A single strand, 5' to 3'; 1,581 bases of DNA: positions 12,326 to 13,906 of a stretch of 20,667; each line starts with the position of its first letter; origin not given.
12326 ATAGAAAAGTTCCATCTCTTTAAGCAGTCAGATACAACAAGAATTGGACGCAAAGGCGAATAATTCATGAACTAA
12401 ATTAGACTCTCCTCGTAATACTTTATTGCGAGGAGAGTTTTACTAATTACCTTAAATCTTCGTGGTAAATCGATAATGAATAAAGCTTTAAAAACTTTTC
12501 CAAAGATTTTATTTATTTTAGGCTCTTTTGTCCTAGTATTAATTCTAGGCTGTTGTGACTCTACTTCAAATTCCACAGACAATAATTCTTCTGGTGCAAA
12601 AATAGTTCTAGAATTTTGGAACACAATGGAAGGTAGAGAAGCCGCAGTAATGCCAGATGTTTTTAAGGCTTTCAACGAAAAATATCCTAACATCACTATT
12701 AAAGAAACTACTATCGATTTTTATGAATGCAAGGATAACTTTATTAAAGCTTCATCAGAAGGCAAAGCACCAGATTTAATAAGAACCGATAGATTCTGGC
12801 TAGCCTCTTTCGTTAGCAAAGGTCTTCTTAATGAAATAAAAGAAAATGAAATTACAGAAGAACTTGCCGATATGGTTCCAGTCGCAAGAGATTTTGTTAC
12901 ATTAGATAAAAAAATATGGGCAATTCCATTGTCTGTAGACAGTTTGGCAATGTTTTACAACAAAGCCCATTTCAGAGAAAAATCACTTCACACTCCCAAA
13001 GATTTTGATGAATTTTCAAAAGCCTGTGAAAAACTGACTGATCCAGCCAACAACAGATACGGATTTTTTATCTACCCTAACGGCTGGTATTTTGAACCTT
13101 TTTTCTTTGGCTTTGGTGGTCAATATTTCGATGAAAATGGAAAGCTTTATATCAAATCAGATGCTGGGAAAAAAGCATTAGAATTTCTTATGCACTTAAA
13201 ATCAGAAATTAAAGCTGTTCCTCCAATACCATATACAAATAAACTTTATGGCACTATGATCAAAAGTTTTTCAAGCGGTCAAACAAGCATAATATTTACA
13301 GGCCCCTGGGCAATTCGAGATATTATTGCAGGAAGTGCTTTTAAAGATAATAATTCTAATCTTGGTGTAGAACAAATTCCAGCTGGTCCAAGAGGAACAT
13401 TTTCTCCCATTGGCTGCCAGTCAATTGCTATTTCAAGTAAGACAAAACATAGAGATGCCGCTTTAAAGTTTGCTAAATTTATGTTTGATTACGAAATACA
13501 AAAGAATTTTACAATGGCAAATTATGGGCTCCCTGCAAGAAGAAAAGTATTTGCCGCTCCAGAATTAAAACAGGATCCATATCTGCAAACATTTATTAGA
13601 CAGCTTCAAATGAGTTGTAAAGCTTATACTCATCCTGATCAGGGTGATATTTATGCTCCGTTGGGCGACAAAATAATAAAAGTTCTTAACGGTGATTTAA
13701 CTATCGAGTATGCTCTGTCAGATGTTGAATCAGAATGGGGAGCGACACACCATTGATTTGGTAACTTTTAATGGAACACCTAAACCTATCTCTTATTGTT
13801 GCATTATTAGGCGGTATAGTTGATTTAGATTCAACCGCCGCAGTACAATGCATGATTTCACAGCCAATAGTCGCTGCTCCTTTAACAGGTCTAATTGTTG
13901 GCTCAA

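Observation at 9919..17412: Mosaic mannose-type PTS operon interrupted by an orphan ABC ATPase + solute-binding protein pair with no permeases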

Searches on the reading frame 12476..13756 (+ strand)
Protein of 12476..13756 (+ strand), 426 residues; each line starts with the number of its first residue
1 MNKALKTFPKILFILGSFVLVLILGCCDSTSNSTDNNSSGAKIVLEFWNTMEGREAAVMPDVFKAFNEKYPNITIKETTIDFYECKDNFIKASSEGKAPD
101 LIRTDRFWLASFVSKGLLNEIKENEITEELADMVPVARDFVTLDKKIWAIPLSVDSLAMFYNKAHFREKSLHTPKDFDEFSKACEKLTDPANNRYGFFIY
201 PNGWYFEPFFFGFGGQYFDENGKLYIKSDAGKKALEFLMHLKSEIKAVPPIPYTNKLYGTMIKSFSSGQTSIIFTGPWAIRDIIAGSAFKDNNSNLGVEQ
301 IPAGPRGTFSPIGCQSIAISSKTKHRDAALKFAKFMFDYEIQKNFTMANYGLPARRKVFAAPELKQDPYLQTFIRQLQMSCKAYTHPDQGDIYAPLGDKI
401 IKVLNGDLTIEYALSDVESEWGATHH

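Call 3: search_protein_families(library=pfam, proteins=[window:12476-13756:+], max_evalue=0.01)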
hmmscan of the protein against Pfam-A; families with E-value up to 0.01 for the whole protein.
window:12476-13756:+ (426 aa): 3 families
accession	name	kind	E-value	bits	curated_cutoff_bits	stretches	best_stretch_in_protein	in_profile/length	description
PF13416.11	SBP_bac_8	-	4.8e-37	128.7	27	1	63-371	3-278/279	Bacterial extracellular solute-binding protein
PF01547.30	SBP_bac_1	-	3.7e-33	116.2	26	1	58-342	9-306/307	Bacterial extracellular solute-binding protein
PF13343.11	SBP_bac_6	-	4.5e-05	23.5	24.6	0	99-181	4-87/245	Bacterial extracellular solute-binding protein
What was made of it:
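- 12476..13756 (+): MalE/GacH-like family-1 solute-binding lipoprotein. PF13416/PF01547 (call 3).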

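Call 7: find_homologous_proteins(query=window:12476-13756:+, max_evalue=1e-10)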
Query window:12476-13756:+ (426 aa): 116 proteins with E <= 1e-10 among 4524 candidates.
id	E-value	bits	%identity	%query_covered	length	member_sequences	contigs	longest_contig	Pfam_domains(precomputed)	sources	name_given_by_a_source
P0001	3.7e-292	986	100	100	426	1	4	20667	PF13416.12,PF01547.31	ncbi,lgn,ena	-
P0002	5.4e-250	848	86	100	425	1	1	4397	PF13416.12,PF13343.12,PF01547.31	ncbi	-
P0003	1.1e-246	837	85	100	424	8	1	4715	PF13416.12,PF01547.31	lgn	-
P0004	4.0e-239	812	82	100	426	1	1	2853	PF13416.12,PF01547.31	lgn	-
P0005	1.1e-236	804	81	100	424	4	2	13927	PF13416.12,PF01547.31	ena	-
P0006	3.7e-234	795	81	98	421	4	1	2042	PF13416.12,PF01547.31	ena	-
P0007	4.2e-233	792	79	99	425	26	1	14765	PF13416.12,PF01547.31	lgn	-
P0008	2.7e-231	786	80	98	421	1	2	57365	PF13416.12,PF01547.31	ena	-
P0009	3.6e-231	786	80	98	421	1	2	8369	PF13416.12,PF01547.31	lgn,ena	-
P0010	8.4e-231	784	79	98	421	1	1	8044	PF13416.12,PF01547.31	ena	-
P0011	5.4e-230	782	80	100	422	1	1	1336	PF13416.12,PF01547.31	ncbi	-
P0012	2.6e-217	740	74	100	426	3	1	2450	PF13416.12,PF01547.31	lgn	-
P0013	4.9e-217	739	74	100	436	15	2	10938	PF13416.12,PF01547.31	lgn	-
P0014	1.4e-205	701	69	100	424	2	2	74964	PF13416.12,PF01547.31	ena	-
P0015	7.0e-198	676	69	97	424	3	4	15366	PF13416.12,PF01547.31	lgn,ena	-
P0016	6.7e-194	663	67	100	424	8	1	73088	PF13416.12,PF13343.12,PF01547.31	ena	-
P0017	2.4e-182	625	86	72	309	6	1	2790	PF13416.12,PF01547.31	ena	-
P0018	5.4e-165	567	61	93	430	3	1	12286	PF13416.12,PF01547.31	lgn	-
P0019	1.6e-164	566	60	94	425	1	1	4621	PF13416.12,PF01547.31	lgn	-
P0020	1.7e-163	563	58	97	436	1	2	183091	PF13416.12,PF01547.31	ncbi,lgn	ncbi:MAG: maltose/maltodextrin ABC transporter substrate-binding protein MalE [Candidatus Rifleibact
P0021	2.1e-162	559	58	96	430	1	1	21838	PF13416.12,PF01547.31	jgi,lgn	jgi:arabinogalactan oligomer/maltooligosaccharide transport system substrate-binding protein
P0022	3.7e-162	558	60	94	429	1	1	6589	PF13416.12,PF01547.31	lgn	-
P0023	4.1e-162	558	58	96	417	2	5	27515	PF13416.12,PF13343.12,PF01547.31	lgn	-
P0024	1.0e-161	557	58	97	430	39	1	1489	PF13416.12,PF01547.31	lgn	-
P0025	1.1e-161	557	61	93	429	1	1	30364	PF13416.12,PF01547.31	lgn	-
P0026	1.5e-161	556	59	95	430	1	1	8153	PF13416.12,PF01547.31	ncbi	-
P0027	2.0e-161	556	60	94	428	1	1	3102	PF13416.12,PF13343.12,PF01547.31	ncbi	-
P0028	3.1e-161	555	58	97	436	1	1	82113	PF13416.12,PF01547.31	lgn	-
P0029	2.7e-160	552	61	90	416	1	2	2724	PF13416.12,PF01547.31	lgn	-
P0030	3.5e-160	552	58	94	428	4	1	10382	PF13531.12,PF13416.12,PF13343.12,PF01547.31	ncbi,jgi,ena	-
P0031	9.0e-160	550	56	95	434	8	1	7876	PF13416.12,PF01547.31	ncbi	ncbi:MAG: extracellular solute-binding protein [Candidatus Rifleibacteriota bacterium]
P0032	1.0e-159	550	58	93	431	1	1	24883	PF13416.12,PF13343.12,PF01547.31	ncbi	-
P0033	1.3e-159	550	59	94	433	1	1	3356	PF13531.12,PF13416.12,PF01547.31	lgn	-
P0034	1.9e-159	549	57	97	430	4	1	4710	PF13416.12,PF01547.31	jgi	jgi:arabinogalactan oligomer/maltooligosaccharide transport system substrate-binding protein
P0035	2.4e-159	549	58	89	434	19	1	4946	PF13416.12,PF01547.31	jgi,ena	-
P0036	5.2e-159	548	59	90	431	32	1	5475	PF13531.12,PF13416.12,PF01547.31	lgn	-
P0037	9.3e-159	547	57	96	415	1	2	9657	PF13416.12,PF13343.12,PF01547.31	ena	-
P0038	1.4e-158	546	59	94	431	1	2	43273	PF13416.12,PF01547.31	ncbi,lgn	-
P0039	1.7e-158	546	60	89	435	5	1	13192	PF13416.12,PF01547.31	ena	-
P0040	2.2e-158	546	57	95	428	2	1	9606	PF13416.12,PF01547.31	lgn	-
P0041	2.6e-158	545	57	95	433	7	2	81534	PF13416.12,PF01547.31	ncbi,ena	-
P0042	2.7e-158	545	60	90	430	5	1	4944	PF13416.12,PF01547.31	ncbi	-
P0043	7.2e-158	544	59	90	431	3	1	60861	PF13416.12,PF01547.31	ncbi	-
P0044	8.5e-158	544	59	93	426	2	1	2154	PF13416.12,PF01547.31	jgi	jgi:arabinogalactan oligomer/maltooligosaccharide transport system substrate-binding protein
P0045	4.3e-157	541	56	96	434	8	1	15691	PF13416.12,PF01547.31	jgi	-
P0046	1.9e-156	539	59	90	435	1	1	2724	PF13531.12,PF13416.12,PF01547.31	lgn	-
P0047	2.4e-156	539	55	99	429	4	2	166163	PF13416.12,PF01547.31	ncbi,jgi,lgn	-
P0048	3.5e-156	538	56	93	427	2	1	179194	PF13416.12,PF01547.31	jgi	-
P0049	4.2e-156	538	57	96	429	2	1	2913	PF13416.12,PF01547.31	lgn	-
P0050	1.0e-155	537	57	97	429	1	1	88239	PF13416.12,PF01547.31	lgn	-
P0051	2.0e-155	536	55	100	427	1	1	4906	PF13416.12,PF01547.31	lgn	-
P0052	1.1e-153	530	56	93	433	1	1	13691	PF13416.12,PF01547.31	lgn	-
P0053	1.4e-153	530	55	94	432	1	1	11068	PF13416.12,PF01547.31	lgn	-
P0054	2.0e-153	529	55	94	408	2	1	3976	PF13416.12,PF13343.12,PF01547.31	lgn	-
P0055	5.8e-152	525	53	97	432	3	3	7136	PF13416.12,PF01547.31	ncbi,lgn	-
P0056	1.6e-150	520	55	94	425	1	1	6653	PF13416.12,PF13343.12,PF01547.31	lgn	-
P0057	1.7e-150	520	56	91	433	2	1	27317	PF13416.12,PF13343.12,PF01547.31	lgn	-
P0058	7.8e-148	511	59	86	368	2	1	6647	PF13416.12,PF01547.31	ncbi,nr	ncbi:MAG: extracellular solute-binding protein [Candidatus Riflebacteria bacterium]|nr:extracellular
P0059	4.1e-141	489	50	98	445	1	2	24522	PF13416.12,PF13343.12,PF01547.31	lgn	-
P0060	8.7e-137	475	49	97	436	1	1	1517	PF13416.12,PF01547.31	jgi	jgi:arabinogalactan oligomer/maltooligosaccharide transport system substrate-binding protein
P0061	3.9e-133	463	49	97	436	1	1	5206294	PF13416.12,PF01547.31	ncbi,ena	-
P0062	1.6e-127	444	51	88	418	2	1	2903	PF13416.12,PF01547.31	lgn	-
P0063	3.5e-127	443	47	97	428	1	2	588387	PF13416.12,PF13343.12,PF01547.31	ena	-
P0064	1.6e-117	411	74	57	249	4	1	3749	PF13416.12,PF01547.31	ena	-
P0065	5.2e-117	409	45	97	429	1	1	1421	PF13416.12,PF01547.31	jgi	jgi:arabinogalactan oligomer/maltooligosaccharide transport system substrate-binding protein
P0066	1.3e-114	402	46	93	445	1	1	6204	PF13416.12,PF01547.31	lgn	-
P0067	3.8e-113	397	42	97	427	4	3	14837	PF13416.12,PF01547.31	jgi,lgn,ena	-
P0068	4.8e-113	396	46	93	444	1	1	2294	PF13416.12,PF01547.31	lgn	-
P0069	2.8e-112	394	43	94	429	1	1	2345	PF13416.12,PF13343.12,PF01547.31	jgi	jgi:arabinogalactan oligomer / maltooligosaccharide transport system substrate-binding protein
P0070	3.2e-112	394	45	93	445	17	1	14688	PF13531.12,PF13416.12,PF01547.31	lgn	-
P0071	9.7e-112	392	45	94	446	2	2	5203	PF13416.12,PF01547.31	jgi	-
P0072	1.1e-110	389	45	94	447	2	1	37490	PF13416.12,PF01547.31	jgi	-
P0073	3.9e-110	387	43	98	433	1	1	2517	PF13416.12,PF01547.31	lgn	-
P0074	5.0e-109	383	63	62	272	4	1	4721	PF13416.12,PF01547.31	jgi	jgi:arabinogalactan oligomer/maltooligosaccharide transport system substrate-binding protein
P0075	5.2e-109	383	44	89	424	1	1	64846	PF13416.12,PF01547.31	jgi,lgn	jgi:arabinogalactan oligomer/maltooligosaccharide transport system substrate-binding protein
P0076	1.5e-108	381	42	96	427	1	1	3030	PF13531.12,PF13416.12,PF01547.31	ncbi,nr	ncbi:MAG: extracellular solute-binding protein [Candidatus Riflebacteria bacterium]|nr:extracellular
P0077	1.8e-108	381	44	89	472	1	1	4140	PF13416.12,PF01547.31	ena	-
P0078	6.0e-107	376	68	56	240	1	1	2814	PF13416.12,PF01547.31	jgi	jgi:arabinogalactan oligomer / maltooligosaccharide transport system substrate-binding protein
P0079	2.3e-104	368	42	93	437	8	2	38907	PF13416.12,PF01547.31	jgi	-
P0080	1.8e-103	365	44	87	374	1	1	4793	PF13416.12,PF01547.31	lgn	-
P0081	2.0e-69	253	55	48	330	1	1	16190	PF00892.27,PF13416.12,PF01547.31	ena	-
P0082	5.4e-64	235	33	89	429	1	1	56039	PF13416.12,PF01547.31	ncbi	-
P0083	5.0e-56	209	31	89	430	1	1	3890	PF13416.12,PF01547.31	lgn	-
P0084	1.8e-55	207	31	93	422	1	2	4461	PF13416.12,PF01547.31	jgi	jgi:arabinogalactan oligomer/maltooligosaccharide transport system substrate-binding protein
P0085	3.5e-27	113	24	90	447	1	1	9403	PF13416.12,PF01547.31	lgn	-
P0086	4.6e-25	107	27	90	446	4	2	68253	PF13416.12,PF01547.31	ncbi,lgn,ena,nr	ncbi:MAG: ABC transporter substrate-binding protein [Lachnospiraceae bacterium]|nr:ABC transporter s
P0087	2.9e-23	101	25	83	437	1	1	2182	PF13531.12,PF13416.12,PF01547.31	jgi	jgi:multiple sugar transport system substrate-binding protein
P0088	6.2e-23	99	25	83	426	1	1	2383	PF13531.12,PF13416.12,PF01547.31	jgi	jgi:multiple sugar transport system substrate-binding protein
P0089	6.4e-23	99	25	83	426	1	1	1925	PF13531.12,PF13416.12,PF01547.31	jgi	jgi:multiple sugar transport system substrate-binding protein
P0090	1.9e-22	98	27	92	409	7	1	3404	PF13416.12,PF01547.31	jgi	jgi:multiple sugar transport system substrate-binding protein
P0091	2.5e-22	97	27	92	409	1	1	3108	PF13416.12,PF01547.31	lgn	-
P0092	9.6e-22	96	27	92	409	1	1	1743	PF13416.12,PF01547.31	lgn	-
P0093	1.1e-21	95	27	92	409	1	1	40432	PF13416.12,PF01547.31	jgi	jgi:multiple sugar transport system substrate-binding protein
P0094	2.2e-21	94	28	92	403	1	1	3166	PF13416.12,PF01547.31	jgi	jgi:multiple sugar transport system substrate-binding protein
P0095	7.0e-21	93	27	92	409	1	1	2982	PF13416.12,PF01547.31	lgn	-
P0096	1.4e-20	92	28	83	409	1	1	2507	PF13416.12,PF01547.31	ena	-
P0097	2.2e-20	91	27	92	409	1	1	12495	PF13416.12,PF01547.31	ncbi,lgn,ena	-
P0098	8.9e-20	89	27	79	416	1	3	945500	PF13416.12,PF01547.31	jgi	jgi:multiple sugar transport system substrate-binding protein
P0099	3.3e-19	87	25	100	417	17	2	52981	PF13416.12,PF01547.31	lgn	-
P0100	5.4e-19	87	25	96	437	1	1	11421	PF13416.12,PF01547.31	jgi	jgi:arabinogalactan oligomer/maltooligosaccharide transport system substrate-binding protein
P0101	5.0e-17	80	24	87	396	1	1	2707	PF13416.12,PF01547.31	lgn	-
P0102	1.2e-16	79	24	88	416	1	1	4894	PF13531.12,PF13416.12,PF01547.31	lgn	-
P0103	1.2e-16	79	25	82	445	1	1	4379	PF13416.12,PF01547.31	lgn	-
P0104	1.3e-16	79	33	49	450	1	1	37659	PF13416.12,PF01547.31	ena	-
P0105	1.4e-16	79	25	94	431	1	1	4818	PF13416.12,PF01547.31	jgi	jgi:multiple sugar transport system substrate-binding protein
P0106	1.7e-16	78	25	94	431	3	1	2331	PF13416.12,PF01547.31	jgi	jgi:multiple sugar transport system substrate-binding protein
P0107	3.3e-16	77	24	89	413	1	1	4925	PF13416.12,PF01547.31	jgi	jgi:arabinogalactan oligomer/maltooligosaccharide transport system substrate-binding protein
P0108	3.5e-16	77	24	98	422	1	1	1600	PF13531.12,PF13416.12,PF13343.12,PF01547.31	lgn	-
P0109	6.4e-16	76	26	79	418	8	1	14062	PF13416.12,PF01547.31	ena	-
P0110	7.0e-16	76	23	95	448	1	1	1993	PF13416.12,PF01547.31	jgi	jgi:multiple sugar transport system substrate-binding protein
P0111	1.4e-14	72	24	81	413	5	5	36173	PF13531.12,PF13416.12,PF01547.31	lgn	-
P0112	3.3e-14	71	25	72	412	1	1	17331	PF13416.12,PF01547.31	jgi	jgi:multiple sugar transport system substrate-binding protein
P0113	4.1e-14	70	27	75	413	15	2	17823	PF13416.12,PF01547.31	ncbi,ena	-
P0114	2.5e-11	61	22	86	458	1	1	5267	PF13416.12,PF01547.31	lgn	-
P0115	2.8e-11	61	24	94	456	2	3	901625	PF13416.12,PF01547.31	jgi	jgi:ABC-type sugar transport system, periplasmic component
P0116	3.9e-11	61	23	94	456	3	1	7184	PF13416.12,PF01547.31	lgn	-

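Call 8: search_protein_families(library=ncbifam, proteins=[window:12476-13756:+], max_evalue=0.001)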
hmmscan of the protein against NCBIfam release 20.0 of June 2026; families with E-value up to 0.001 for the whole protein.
window:12476-13756:+ (426 aa): 6 families
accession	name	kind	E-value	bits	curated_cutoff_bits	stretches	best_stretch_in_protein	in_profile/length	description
NF053763.1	ABCarbgalBndGanS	equivalog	2.4e-21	76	700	1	12-415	4-405/420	galactooligosaccharide ABC transporter substrate-binding protein GanS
NF007011.0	PRK09474.1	equivalog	2.7e-21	75.9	291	1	82-419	66-392/396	maltose/maltodextrin ABC transporter substrate-binding protein MalE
TIGR03850.1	bind_CPR_0540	equivalog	3.1e-13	49.1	299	1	144-347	148-356/437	carbohydrate ABC transporter substrate-binding protein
TIGR03851.1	chitin_NgcE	equivalog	2.3e-05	23.5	399.65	1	95-188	90-194/450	N-acetylglucosamine/diacetylchitobiose ABC transporter substrate-binding protein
NF008211.0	PRK10974.1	equivalog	0.00013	20.7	411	1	40-203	24-196/439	sn-glycerol-3-phosphate ABC transporter substrate-binding protein UgpB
TIGR04541.1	thiaminase_BcmE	equivalog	0.00017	20.7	175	1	14-167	3-144/381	thiamine pyridinylase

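Call 9: find_encoding_contigs(protein=P0020, flank=10000, max_places=2)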
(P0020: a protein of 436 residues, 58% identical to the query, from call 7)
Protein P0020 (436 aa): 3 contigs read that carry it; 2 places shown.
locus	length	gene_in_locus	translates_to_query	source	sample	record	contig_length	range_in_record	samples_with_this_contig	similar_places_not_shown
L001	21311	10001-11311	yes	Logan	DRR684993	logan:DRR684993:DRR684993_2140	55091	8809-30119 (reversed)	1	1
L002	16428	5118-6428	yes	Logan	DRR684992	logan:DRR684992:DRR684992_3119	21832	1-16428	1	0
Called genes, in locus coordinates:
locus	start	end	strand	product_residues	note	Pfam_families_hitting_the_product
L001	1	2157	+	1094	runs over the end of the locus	PF00070:Pyr_redox (faint), PF14691:Fer4_20, PF01946:Thi4 (weak), PF01266:DAO (weak), PF07992:Pyr_redox_2, PF13450:NAD_binding_8, PF13738:Pyr_redox_3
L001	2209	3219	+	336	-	PF00106:adh_short, PF01073:3Beta_HSD, PF01370:Epimerase, PF02719:Polysacc_synt_2, PF04321:RmlD_sub_bind, PF07993:NAD_binding_4, PF08659:KR, PF13460:NAD_binding_10, +2 more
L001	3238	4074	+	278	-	PF00793:DAHP_synth_1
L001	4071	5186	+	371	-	-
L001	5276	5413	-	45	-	-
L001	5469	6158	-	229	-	-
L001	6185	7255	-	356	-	-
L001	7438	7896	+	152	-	PF09021:HutP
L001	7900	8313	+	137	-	PF03610:EIIA-man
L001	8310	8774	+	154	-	PF03830:PTSIIB_sorb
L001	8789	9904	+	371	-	PF00005:ABC_tran, PF17912:OB_MalK (weak), PF08402:TOBE_2, PF03459:TOBE (weak)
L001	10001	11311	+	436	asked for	PF01547:SBP_bac_1, PF13416:SBP_bac_8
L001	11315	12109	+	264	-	PF03609:EII-Sor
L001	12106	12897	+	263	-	PF03613:EIID-AGA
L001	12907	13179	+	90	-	PF00381:PTS-HPr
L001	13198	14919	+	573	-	PF05524:PEP-utilisers_N, PF00391:PEP-utilizers, PF02896:PEP-utilizers_C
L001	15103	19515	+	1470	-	-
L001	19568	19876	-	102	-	PF10719:ComFB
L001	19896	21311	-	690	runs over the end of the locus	PF01368:DHH, PF02272:DHHA1, PF17768:RecJ_OB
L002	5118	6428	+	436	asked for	PF01547:SBP_bac_1, PF13416:SBP_bac_8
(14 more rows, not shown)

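Call 10: find_encoding_contigs(protein=P0061, flank=10000, max_places=2)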
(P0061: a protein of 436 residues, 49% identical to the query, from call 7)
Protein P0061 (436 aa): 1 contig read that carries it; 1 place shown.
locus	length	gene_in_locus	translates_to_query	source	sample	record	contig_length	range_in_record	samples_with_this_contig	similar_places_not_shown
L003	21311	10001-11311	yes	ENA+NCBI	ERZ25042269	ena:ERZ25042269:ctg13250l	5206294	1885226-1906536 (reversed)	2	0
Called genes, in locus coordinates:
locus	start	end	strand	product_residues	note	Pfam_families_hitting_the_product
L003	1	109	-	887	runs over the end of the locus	PF02563:Poly_export, PF10531:SLBB, PF22461:SLBB_2, PF10531:SLBB (weak)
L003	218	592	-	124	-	PF08378:NERD (weak), PF02021:UPF0102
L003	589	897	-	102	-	PF01312:Bac_export_2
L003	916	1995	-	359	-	PF02120:Flg_hook (weak)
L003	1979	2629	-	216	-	PF01351:RNase_HII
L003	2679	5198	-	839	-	PF19864:Radical_SAM_N2, PF04055:Radical_SAM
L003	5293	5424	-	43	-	-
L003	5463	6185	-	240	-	-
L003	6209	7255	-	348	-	-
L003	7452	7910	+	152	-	PF09021:HutP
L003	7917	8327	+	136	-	PF03610:EIIA-man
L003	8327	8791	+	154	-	PF03830:PTSIIB_sorb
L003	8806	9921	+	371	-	PF00005:ABC_tran, PF17912:OB_MalK (weak), PF08402:TOBE_2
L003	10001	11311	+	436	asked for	PF01547:SBP_bac_1, PF13416:SBP_bac_8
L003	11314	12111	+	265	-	PF03609:EII-Sor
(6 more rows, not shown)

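Call 11: find_encoding_contigs(protein=P0014, flank=10000, max_places=2)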
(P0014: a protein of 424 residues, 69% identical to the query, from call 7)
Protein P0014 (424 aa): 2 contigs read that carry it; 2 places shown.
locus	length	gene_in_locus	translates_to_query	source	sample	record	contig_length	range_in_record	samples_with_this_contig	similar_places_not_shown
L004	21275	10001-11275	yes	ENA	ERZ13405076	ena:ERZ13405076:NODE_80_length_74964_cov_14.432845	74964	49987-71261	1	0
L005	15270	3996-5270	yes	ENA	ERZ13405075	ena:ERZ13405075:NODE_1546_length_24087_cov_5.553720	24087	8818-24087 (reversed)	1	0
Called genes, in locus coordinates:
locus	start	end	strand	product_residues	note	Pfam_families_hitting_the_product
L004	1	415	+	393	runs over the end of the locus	PF13439:Glyco_transf_4 (weak), PF13579:Glyco_trans_4_4 (weak), PF00534:Glycos_transf_1, PF13692:Glyco_trans_1_4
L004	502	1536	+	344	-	-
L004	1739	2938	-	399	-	PF01370:Epimerase, PF14667:Polysacc_synt_C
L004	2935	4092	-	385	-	PF02350:Epimerase_2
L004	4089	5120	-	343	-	PF01073:3Beta_HSD, PF01370:Epimerase, PF02719:Polysacc_synt_2, PF04321:RmlD_sub_bind (weak), PF07993:NAD_binding_4, PF16363:GDP_Man_Dehyd, PF13460:NAD_binding_10 (weak), PF08485:Polysacc_syn_2C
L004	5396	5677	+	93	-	PF04221:RelB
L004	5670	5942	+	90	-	PF15738:YafQ_toxin, PF05016:ParE_toxin (weak)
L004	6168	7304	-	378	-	PF01545:Cation_efflux, PF16916:ZT_dimer (faint)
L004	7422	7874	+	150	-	PF09021:HutP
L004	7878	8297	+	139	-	PF03610:EIIA-man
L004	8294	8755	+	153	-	PF03830:PTSIIB_sorb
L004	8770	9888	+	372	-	PF00005:ABC_tran, PF17912:OB_MalK (weak), PF08402:TOBE_2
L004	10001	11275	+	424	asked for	PF01547:SBP_bac_1, PF13416:SBP_bac_8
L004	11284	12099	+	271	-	PF03609:EII-Sor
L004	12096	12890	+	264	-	PF03613:EIID-AGA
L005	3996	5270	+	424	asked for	PF01547:SBP_bac_1, PF13416:SBP_bac_8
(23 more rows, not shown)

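Call 13: find_encoding_contigs(protein=P0063, flank=10000, max_places=1)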
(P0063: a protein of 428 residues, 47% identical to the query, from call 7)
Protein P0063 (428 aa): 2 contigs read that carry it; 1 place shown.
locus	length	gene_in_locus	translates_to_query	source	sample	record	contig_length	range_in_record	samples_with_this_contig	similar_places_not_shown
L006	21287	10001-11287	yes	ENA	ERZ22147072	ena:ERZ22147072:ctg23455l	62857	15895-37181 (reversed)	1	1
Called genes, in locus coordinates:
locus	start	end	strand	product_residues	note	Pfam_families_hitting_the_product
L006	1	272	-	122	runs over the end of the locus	PF02021:UPF0102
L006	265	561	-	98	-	PF01312:Bac_export_2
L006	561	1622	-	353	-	-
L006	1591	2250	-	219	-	PF01351:RNase_HII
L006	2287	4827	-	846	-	PF19864:Radical_SAM_N2, PF04055:Radical_SAM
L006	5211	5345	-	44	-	-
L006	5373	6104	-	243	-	-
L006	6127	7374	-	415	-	-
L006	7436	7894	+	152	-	PF09021:HutP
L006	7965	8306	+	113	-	PF03610:EIIA-man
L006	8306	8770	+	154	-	PF03830:PTSIIB_sorb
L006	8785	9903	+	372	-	PF00005:ABC_tran, PF02463:SMC_N (faint), PF17912:OB_MalK (weak), PF08402:TOBE_2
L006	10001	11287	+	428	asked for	PF01547:SBP_bac_1, PF13416:SBP_bac_8, PF13343:SBP_bac_6 (faint)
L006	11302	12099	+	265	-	PF03609:EII-Sor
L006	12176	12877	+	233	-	PF03613:EIID-AGA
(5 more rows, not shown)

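Call 14: find_encoding_contigs(protein=P0075, flank=10000, max_places=1)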
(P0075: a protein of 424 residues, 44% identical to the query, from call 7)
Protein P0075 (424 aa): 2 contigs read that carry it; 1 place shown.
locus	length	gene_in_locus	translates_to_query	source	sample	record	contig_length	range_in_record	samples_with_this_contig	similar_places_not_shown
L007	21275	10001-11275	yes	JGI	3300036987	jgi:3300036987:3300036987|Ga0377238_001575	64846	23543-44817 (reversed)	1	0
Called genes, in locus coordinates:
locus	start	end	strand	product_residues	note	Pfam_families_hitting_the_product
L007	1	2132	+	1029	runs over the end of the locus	PF05157:MshEN, PF00437:T2SSE, PF02518:HATPase_c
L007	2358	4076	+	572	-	-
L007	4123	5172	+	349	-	PF13489:Methyltransf_23, PF13847:Methyltransf_31, PF08241:Methyltransf_11, PF08242:Methyltransf_12, PF13649:Methyltransf_25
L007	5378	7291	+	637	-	PF02784:Orn_Arg_deC_N, PF17810:Arg_decarb_HB, PF17944:Arg_decarbox_C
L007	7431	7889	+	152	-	PF09021:HutP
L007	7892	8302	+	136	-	PF03610:EIIA-man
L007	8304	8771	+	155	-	PF03830:PTSIIB_sorb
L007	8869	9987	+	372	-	PF02463:SMC_N (faint), PF00005:ABC_tran, PF17912:OB_MalK, PF08402:TOBE_2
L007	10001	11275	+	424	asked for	PF01547:SBP_bac_1, PF13416:SBP_bac_8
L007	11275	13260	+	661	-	PF03065:Glyco_hydro_57, PF09094:AmyA-A_glucT_m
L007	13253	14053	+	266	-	PF03609:EII-Sor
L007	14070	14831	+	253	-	PF03613:EIID-AGA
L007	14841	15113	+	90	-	PF00381:PTS-HPr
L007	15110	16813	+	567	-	PF05524:PEP-utilisers_N, PF00391:PEP-utilizers, PF02896:PEP-utilizers_C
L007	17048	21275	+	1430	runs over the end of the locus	-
